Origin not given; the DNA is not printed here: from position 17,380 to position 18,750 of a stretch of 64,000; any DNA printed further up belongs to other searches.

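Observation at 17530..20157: Two-gene cassette of PD-(D/E)xK nuclease-like proteins (sigma70-r4::TnsA-like fusion + 491-aa unknown::REase-like) between the perfect repeats – candidate novel defence or mobility module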

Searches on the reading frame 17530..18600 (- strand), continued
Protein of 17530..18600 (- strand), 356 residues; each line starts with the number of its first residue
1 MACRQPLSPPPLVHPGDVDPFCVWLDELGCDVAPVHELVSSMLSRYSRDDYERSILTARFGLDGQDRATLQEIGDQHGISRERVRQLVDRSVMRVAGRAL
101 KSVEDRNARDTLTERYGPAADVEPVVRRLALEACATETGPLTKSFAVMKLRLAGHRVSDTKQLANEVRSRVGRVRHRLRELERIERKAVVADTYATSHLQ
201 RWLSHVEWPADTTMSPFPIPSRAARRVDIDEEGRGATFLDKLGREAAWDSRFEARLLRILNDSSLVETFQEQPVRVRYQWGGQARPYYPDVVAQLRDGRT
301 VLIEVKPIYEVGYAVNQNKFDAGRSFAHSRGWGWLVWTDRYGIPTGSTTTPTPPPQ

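Call 98: search_protein_families(library=pfam, proteins=[L055:8656-10242:+, L056:6901-8889:+], max_evalue=0.01)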
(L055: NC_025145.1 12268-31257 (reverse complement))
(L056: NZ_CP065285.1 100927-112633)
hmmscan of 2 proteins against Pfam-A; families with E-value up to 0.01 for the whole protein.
L055:8656-10242:+ (528 aa): 4 families
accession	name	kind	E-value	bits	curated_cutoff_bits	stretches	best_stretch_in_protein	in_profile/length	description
PF08722.17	Tn7_TnsA-like_N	-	5.1e-12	46.6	26.5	1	366-440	2-84/85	TnsA-like endonuclease N terminal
PF04545.22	Sigma70_r4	-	4.2e-09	36.2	24.1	1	150-193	6-46/50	Sigma-70, region 4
PF05367.17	Phage_endo_I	-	0.0026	17.9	29.1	1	341-396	6-59/149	Phage endonuclease I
PF24308.1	DUF7487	-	0.0055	17.1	27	1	355-410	143-198/220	Family of unknown function (DUF7487)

L056:6901-8889:+ (662 aa): 0 families
